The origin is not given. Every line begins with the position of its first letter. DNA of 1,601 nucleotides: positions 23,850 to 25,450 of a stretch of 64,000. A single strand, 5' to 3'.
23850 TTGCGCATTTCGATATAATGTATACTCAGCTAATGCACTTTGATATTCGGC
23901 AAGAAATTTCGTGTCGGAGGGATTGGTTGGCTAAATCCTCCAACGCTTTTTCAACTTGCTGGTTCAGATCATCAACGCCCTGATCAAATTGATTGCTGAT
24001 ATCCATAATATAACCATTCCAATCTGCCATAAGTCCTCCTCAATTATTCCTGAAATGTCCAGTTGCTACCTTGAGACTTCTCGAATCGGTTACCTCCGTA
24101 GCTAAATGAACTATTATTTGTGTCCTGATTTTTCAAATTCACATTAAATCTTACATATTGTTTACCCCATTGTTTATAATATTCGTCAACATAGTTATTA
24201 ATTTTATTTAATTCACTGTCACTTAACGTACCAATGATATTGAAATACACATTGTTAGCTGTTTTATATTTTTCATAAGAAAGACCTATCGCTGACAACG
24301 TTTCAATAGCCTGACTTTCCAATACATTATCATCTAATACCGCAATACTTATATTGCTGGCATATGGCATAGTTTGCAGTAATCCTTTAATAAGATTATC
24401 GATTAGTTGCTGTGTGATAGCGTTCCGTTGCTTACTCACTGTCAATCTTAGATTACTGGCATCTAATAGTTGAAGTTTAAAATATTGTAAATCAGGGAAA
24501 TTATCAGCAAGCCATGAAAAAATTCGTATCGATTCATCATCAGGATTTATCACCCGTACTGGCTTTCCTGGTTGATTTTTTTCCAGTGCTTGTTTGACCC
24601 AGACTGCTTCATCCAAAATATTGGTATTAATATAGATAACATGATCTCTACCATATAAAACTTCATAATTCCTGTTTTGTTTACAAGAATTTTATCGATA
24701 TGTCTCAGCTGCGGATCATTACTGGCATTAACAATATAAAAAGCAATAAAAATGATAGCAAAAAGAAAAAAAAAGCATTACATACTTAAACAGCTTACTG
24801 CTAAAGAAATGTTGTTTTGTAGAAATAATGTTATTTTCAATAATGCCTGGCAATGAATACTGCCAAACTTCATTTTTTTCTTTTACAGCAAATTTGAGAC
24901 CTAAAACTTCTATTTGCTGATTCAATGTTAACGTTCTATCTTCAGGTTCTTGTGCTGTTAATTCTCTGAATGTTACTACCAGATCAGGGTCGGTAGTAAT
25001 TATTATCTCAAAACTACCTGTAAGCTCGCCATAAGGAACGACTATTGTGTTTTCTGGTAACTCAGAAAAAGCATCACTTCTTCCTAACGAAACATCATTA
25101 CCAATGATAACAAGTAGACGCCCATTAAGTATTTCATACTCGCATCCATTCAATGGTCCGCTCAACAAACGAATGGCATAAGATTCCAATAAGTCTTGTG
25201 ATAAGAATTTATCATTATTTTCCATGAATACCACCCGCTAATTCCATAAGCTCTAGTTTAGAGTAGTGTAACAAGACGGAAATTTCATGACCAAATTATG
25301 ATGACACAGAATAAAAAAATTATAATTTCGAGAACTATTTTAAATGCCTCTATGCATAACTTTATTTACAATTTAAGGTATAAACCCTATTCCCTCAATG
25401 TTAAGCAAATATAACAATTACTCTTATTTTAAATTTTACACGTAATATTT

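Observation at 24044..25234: eprH is broken at a 9-bp homopolymer and at a second site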

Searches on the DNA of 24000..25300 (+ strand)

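Call 4: search_dna_similar(query=window:24000-25300:+, collection=ecoli_genomes, mode=near, max_rows=40, rows=spread)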
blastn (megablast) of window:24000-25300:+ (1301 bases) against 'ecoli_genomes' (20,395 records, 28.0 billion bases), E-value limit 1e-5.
Records with a match: 3108; places in all: 3129; records where one place covers at least 80% of the query: 3031.
Genomes with a match: 3108 of 5426; with a place that covers at least 80% of the query: 3031. Places per genome that has any: lowest 1, median 1, highest 3. On chromosomes: 3129 places; on plasmids: 0.
Best place of each record, by identity: >=99% 1912; 95-99% 1194; 90-95% 2.
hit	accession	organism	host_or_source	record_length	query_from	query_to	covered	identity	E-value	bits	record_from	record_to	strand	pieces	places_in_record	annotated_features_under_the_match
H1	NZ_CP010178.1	Escherichia coli strain H15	not applicable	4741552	1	1301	100%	100.0%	0e+0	2403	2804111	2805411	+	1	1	PrgH/EprH family type III secretion apparatus protein | type III secretion system needle complex protein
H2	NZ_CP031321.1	Escherichia coli strain ST2350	Homo sapiens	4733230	1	1301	100%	99.7%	0e+0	2381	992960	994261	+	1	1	PrgH/EprH family type III secretion apparatus protein | type III secretion system needle complex protein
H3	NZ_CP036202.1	Escherichia coli strain L725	Homo sapiens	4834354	1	1301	100%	99.7%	0e+0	2381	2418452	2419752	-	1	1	PrgH/EprH family type III secretion apparatus protein | type III secretion system needle complex protein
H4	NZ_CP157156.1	Escherichia coli strain UTAK-4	Bos taurus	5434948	1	1301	100%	99.7%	0e+0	2381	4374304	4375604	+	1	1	PrgH/EprH family type III secretion apparatus protein | type III secretion system needle complex protein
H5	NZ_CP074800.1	Escherichia coli strain 93_0495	Homo sapiens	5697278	1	1301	100%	99.7%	0e+0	2381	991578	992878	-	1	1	PrgH/EprH family type III secretion apparatus protein | type III secretion system needle complex protein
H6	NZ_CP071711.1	Escherichia coli strain EC20017429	Homo sapiens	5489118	1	1301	100%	99.6%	0e+0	2377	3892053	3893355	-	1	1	PrgH/EprH family type III secretion apparatus protein | type III secretion system needle complex protein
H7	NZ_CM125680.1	Escherichia coli strain 2020S05-013-17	not applicable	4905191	1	1301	100%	99.6%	0e+0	2375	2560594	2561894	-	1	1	PrgH/EprH family type III secretion apparatus protein | type III secretion system needle complex protein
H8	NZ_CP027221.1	Escherichia coli strain 2015C-3101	Homo sapiens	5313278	1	1301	100%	99.6%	0e+0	2374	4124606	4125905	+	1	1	PrgH/EprH family type III secretion apparatus protein | type III secretion system needle complex protein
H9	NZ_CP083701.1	Escherichia coli strain SUISSEKPC3NDM5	Homo sapiens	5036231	1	1301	100%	99.5%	0e+0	2370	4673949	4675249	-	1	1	PrgH/EprH family type III secretion apparatus protein | type III secretion system needle complex protein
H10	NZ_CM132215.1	Escherichia coli strain L16-131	lake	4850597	1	1301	100%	99.5%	0e+0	2370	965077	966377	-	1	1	PrgH/EprH family type III secretion apparatus protein | type III secretion system needle complex protein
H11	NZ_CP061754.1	Escherichia coli O18ac:H14 strain 873.10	Bos taurus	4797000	1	1301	100%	99.5%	0e+0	2364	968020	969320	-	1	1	PrgH/EprH family type III secretion apparatus protein | type III secretion system needle complex protein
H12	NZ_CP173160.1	Escherichia coli strain JX2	wastewater treatment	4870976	1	1301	100%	99.5%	0e+0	2364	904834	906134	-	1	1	PrgH/EprH family type III secretion apparatus protein | type III secretion system needle complex protein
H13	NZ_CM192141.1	Escherichia coli strain Ec-U9-1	Homo sapiens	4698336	1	1301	100%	99.5%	0e+0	2364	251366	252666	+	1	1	PrgH/EprH family type III secretion apparatus protein | type III secretion system needle complex protein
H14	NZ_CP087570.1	Escherichia coli strain 114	urine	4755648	1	1301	100%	99.4%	0e+0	2359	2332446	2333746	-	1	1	PrgH/EprH family type III secretion apparatus protein | type III secretion system needle complex protein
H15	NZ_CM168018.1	Escherichia coli strain PEC165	Sus scrofa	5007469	1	1301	100%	99.4%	0e+0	2359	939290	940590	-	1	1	PrgH/EprH family type III secretion apparatus protein | type III secretion system needle complex protein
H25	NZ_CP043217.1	Escherichia coli O80:H26 strain EC-107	chicken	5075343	1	1301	100%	97.8%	0e+0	2248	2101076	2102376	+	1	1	PrgH/EprH family type III secretion apparatus protein | type III secretion system needle complex protein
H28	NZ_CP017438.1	Escherichia coli O157:H7 strain 2159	Cattle Hide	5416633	3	1301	100%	97.2%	0e+0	2198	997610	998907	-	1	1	PrgH/EprH family type III secretion apparatus protein | type III secretion system needle complex protein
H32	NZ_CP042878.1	Escherichia coli strain NMBU_W05E18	surface water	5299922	1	1301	100%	95.5%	0e+0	2082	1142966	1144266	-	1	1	PrgH/EprH family type III secretion apparatus protein | type III secretion system needle complex protein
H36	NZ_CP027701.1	Escherichia coli strain 675SK2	-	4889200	1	1301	100%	95.2%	0e+0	2060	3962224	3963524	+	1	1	PrgH/EprH family type III secretion apparatus protein | type III secretion system needle complex protein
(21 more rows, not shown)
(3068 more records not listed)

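Call 5: get_annotated_region(hit=H1, flank=6000)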
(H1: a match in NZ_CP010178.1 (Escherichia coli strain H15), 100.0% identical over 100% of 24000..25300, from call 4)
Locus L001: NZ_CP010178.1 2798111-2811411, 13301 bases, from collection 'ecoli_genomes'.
description: Escherichia coli strain H15 chromosome, complete genome
organism: Escherichia coli strain H15 (NCBI taxid 562)
replicon: chromosome; assembly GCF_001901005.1
host: not applicable; source: -; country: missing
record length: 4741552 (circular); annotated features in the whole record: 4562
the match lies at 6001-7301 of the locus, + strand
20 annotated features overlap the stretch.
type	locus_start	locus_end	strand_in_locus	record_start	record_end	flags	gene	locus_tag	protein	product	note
CDS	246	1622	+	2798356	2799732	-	ygeH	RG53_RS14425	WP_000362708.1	HilA family transcriptional regulator YgeH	-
CDS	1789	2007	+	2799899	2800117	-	ygeI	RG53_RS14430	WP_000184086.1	protein YgeI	-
CDS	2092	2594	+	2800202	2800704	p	-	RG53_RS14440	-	lytic transglycosylase domain-containing protein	frameshifted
CDS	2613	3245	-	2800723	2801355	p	-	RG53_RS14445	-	LuxR C-terminal-related transcriptional regulator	internal stop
CDS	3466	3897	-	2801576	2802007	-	-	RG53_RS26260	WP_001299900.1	hypothetical protein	-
CDS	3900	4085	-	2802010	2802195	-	-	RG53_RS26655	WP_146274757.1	hypothetical protein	-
CDS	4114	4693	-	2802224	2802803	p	-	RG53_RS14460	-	type III secretion apparatus protein OrgA/MxiK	frameshifted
CDS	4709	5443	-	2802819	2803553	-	-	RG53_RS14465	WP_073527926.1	EscJ/YscJ/HrcJ family type III secretion inner membrane ring protein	-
CDS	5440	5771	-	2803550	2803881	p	sctI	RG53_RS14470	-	type III secretion system inner rod subunit SctI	frameshifted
CDS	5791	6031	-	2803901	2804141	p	-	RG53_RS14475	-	type III secretion system needle complex protein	frameshifted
CDS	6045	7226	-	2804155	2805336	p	-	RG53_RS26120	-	PrgH/EprH family type III secretion apparatus protein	internal stop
CDS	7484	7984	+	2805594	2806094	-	-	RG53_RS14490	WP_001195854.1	helix-turn-helix transcriptional regulator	-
CDS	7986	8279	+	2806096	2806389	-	-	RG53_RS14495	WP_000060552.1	hypothetical protein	-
CDS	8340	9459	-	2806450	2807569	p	-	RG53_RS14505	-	EscU/YscU/HrcU family type III secretion system export apparatus switch protein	frameshifted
CDS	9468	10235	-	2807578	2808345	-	sctT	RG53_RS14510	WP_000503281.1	type III secretion system export apparatus subunit SctT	-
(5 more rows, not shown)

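Call 6: get_annotated_region(hit=H6, flank=3000)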
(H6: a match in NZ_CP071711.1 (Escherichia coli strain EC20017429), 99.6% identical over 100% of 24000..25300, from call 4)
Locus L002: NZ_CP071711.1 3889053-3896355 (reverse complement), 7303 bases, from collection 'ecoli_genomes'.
description: Escherichia coli strain EC20017429 chromosome, complete genome
organism: Escherichia coli strain EC20017429 (NCBI taxid 562)
replicon: chromosome; assembly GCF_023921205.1
host: Homo sapiens; source: missing; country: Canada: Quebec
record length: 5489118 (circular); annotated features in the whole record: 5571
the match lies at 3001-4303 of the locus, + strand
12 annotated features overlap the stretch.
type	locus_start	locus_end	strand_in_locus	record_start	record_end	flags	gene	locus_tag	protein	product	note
CDS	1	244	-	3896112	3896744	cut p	-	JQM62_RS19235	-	LuxR C-terminal-related transcriptional regulator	internal stop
CDS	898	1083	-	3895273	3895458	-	-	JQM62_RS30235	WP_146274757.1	hypothetical protein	-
CDS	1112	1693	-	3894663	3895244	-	-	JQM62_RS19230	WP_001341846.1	type III secretion apparatus protein OrgA/MxiK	-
CDS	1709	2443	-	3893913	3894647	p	-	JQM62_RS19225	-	EscJ/YscJ/HrcJ family type III secretion inner membrane ring protein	internal stop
CDS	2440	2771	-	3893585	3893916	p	sctI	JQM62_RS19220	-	type III secretion system inner rod subunit SctI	frameshifted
CDS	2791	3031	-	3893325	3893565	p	-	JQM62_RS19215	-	type III secretion system needle complex protein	frameshifted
CDS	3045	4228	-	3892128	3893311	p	-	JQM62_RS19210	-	PrgH/EprH family type III secretion apparatus protein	frameshifted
CDS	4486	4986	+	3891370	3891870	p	-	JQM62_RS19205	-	helix-turn-helix transcriptional regulator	internal stop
CDS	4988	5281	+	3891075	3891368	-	-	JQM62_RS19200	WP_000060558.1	invasion protein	-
CDS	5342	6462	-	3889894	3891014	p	-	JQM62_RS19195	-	EscU/YscU/HrcU family type III secretion system export apparatus switch protein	frameshifted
CDS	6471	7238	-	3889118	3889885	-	sctT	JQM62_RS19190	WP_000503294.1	type III secretion system export apparatus subunit SctT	-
CDS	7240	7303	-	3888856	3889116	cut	-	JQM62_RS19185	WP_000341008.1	EscS/YscS/HrcS family type III secretion system export apparatus protein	-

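Call 7: get_annotated_region(hit=H2, flank=3000)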
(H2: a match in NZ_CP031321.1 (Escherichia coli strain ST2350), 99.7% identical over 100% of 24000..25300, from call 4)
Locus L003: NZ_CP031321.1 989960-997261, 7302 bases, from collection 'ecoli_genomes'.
description: Escherichia coli strain ST2350 isolate Es_ST2350_SE1_NDM_03_2018 chromosome, complete genome
organism: Escherichia coli strain ST2350 (NCBI taxid 562)
replicon: chromosome; assembly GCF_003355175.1
host: Homo sapiens; source: rectal swab; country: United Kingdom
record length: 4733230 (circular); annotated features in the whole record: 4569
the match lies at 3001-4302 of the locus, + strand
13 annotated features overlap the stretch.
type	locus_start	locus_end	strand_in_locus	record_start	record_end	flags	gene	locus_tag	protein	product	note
CDS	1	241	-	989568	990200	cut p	-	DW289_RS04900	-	LuxR C-terminal-related transcriptional regulator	internal stop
CDS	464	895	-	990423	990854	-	-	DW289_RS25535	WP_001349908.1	hypothetical protein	-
CDS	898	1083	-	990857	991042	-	-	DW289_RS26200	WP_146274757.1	hypothetical protein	-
CDS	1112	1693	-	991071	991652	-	-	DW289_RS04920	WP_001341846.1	type III secretion apparatus protein OrgA/MxiK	-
CDS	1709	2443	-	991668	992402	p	-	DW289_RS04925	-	EscJ/YscJ/HrcJ family type III secretion inner membrane ring protein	internal stop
CDS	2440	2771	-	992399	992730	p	sctI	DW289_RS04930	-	type III secretion system inner rod subunit SctI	frameshifted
CDS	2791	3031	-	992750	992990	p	-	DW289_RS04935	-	type III secretion system needle complex protein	frameshifted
CDS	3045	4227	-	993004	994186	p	-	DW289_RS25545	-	PrgH/EprH family type III secretion apparatus protein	frameshifted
CDS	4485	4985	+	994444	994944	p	-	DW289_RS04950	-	helix-turn-helix transcriptional regulator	internal stop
CDS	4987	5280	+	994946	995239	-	-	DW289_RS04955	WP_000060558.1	invasion protein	-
CDS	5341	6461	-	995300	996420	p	-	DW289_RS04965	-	EscU/YscU/HrcU family type III secretion system export apparatus switch protein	frameshifted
CDS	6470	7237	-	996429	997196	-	sctT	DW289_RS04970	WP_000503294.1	type III secretion system export apparatus subunit SctT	-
CDS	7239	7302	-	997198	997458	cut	-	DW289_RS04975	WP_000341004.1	EscS/YscS/HrcS family type III secretion system export apparatus protein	-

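Call 8: get_annotated_region(hit=H28, flank=3000)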
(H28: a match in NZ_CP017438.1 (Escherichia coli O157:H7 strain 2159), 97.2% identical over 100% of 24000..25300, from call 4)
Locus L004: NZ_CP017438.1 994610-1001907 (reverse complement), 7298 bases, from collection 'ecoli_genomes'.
description: Escherichia coli O157:H7 strain 2159 chromosome, complete genome
organism: Escherichia coli O157:H7 strain 2159 (NCBI taxid 83334)
replicon: chromosome; assembly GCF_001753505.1
host: -; source: Cattle Hide; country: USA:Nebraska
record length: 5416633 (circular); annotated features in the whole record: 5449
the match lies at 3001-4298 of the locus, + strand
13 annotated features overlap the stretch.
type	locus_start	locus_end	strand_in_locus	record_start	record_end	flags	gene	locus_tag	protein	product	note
CDS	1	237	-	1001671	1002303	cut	-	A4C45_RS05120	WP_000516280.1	LuxR C-terminal-related transcriptional regulator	-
CDS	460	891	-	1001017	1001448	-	-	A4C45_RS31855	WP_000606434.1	hypothetical protein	-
CDS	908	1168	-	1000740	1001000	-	-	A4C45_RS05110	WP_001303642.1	hypothetical protein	-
CDS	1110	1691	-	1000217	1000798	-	-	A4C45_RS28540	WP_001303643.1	type III secretion apparatus protein OrgA/MxiK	-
CDS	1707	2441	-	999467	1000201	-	-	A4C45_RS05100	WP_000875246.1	EscJ/YscJ/HrcJ family type III secretion inner membrane ring protein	-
CDS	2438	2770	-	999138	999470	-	sctI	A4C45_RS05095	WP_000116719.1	type III secretion system inner rod subunit SctI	-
CDS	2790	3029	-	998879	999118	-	-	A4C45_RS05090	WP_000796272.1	type III secretion system needle complex protein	-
CDS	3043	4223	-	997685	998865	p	-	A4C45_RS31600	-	PrgH/EprH family type III secretion apparatus protein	frameshifted; internal stop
CDS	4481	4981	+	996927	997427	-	-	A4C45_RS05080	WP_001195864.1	helix-turn-helix transcriptional regulator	-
CDS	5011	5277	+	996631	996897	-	-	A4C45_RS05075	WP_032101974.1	invasion protein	-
CDS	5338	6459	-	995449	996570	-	-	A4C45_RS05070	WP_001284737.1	EscU/YscU/HrcU family type III secretion system export apparatus switch protein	-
CDS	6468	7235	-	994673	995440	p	sctT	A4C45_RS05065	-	type III secretion system export apparatus subunit SctT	internal stop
CDS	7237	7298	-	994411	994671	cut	-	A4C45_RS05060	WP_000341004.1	EscS/YscS/HrcS family type III secretion system export apparatus protein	-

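Call 9: get_annotated_region(hit=H32, flank=3000)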
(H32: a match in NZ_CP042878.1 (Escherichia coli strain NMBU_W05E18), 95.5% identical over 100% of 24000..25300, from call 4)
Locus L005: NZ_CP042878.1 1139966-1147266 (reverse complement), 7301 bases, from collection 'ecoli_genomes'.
description: Escherichia coli strain NMBU_W05E18 chromosome, complete genome
organism: Escherichia coli strain NMBU_W05E18 (NCBI taxid 562)
replicon: chromosome; assembly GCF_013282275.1
host: -; source: surface water; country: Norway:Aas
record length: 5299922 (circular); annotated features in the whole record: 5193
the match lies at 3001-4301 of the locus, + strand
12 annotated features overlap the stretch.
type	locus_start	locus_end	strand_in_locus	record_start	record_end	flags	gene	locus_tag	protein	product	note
CDS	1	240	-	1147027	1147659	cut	-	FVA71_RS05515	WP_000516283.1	LuxR C-terminal-related transcriptional regulator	-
CDS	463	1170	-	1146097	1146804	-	-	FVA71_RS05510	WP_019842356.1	hypothetical protein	-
CDS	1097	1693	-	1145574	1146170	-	-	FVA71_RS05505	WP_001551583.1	type III secretion apparatus protein OrgA/MxiK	-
CDS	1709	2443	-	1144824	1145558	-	-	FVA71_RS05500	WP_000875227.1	EscJ/YscJ/HrcJ family type III secretion inner membrane ring protein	-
CDS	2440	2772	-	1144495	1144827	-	sctI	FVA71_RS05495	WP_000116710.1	type III secretion system inner rod subunit SctI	-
CDS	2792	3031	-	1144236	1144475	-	-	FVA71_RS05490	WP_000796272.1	type III secretion system needle complex protein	-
CDS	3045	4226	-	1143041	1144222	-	-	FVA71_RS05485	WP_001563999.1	PrgH/EprH family type III secretion apparatus protein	-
CDS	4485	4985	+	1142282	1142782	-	-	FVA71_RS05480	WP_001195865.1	helix-turn-helix transcriptional regulator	-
CDS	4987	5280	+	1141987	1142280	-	-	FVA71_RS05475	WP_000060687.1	invasion protein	-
CDS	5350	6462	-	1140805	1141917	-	-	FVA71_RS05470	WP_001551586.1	EscU/YscU/HrcU family type III secretion system export apparatus switch protein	-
CDS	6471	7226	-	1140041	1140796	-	sctT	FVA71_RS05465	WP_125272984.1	type III secretion system export apparatus subunit SctT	-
CDS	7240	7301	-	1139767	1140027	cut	-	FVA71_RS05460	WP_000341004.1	EscS/YscS/HrcS family type III secretion system export apparatus protein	-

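Call 10: get_annotated_region(hit=H25, flank=3000)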
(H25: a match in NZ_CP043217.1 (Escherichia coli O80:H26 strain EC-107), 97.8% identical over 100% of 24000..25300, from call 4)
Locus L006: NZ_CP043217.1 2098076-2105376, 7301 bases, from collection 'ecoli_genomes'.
description: Escherichia coli O80:H26 strain EC-107 chromosome, complete genome
organism: Escherichia coli O80:H26 strain EC-107 (NCBI taxid 2605620)
replicon: chromosome; assembly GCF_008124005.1
host: -; source: chicken; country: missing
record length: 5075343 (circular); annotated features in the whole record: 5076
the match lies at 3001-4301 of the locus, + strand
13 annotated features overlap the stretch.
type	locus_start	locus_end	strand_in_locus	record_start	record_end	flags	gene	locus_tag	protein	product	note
CDS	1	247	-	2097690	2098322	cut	-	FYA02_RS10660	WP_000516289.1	LuxR C-terminal-related transcriptional regulator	-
CDS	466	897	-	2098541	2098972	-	-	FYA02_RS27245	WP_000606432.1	hypothetical protein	-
CDS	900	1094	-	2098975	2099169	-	-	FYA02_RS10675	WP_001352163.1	hypothetical protein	-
CDS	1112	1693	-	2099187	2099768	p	-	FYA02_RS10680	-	type III secretion apparatus protein OrgA/MxiK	internal stop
CDS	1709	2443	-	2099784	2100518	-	-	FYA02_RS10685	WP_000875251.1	EscJ/YscJ/HrcJ family type III secretion inner membrane ring protein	-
CDS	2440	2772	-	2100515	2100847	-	sctI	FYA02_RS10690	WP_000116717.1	type III secretion system inner rod subunit SctI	-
CDS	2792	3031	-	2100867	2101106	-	-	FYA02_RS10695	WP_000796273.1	type III secretion system needle complex protein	-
CDS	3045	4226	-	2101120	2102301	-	-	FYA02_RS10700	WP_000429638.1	PrgH/EprH family type III secretion apparatus protein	-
CDS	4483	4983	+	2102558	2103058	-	-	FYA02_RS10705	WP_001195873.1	helix-turn-helix transcriptional regulator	-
CDS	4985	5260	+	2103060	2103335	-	-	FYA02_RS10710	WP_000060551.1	hypothetical protein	-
CDS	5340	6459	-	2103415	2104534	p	-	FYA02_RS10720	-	EscU/YscU/HrcU family type III secretion system export apparatus switch protein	frameshifted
CDS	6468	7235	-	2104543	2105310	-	sctT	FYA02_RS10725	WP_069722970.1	type III secretion system export apparatus subunit SctT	-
CDS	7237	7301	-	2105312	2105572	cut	-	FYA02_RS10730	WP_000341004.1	EscS/YscS/HrcS family type III secretion system export apparatus protein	-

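Call 11: get_annotated_region(hit=H36, flank=3000)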
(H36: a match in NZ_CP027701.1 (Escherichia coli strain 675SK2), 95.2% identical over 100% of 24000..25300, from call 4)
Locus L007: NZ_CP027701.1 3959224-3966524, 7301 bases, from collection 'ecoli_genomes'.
description: Escherichia coli strain 675SK2 chromosome, complete genome
organism: Escherichia coli strain 675SK2 (NCBI taxid 562)
replicon: chromosome; assembly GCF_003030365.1
host: -; source: -; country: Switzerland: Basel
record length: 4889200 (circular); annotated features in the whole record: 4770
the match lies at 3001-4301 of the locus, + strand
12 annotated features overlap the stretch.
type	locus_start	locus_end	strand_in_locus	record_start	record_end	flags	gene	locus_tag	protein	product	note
CDS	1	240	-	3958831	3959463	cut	-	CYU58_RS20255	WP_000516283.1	LuxR C-terminal-related transcriptional regulator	-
CDS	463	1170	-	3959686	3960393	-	-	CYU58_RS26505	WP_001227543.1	hypothetical protein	-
CDS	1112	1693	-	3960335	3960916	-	-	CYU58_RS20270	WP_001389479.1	type III secretion apparatus protein OrgA/MxiK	-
CDS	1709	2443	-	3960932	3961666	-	-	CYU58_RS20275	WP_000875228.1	EscJ/YscJ/HrcJ family type III secretion inner membrane ring protein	-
CDS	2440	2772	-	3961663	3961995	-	sctI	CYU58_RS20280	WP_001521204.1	type III secretion system inner rod subunit SctI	-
CDS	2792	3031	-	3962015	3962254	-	-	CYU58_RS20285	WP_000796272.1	type III secretion system needle complex protein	-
CDS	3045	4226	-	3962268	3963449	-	-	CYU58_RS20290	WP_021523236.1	PrgH/EprH family type III secretion apparatus protein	-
CDS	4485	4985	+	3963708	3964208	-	-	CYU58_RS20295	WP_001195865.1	helix-turn-helix transcriptional regulator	-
CDS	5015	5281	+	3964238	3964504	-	-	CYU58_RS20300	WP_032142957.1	invasion protein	-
CDS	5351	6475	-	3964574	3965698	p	-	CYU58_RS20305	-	EscU/YscU/HrcU family type III secretion system export apparatus switch protein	internal stop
CDS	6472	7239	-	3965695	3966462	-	sctT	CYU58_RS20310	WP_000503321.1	type III secretion system export apparatus subunit SctT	-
CDS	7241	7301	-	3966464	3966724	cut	-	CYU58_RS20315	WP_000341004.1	EscS/YscS/HrcS family type III secretion system export apparatus protein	-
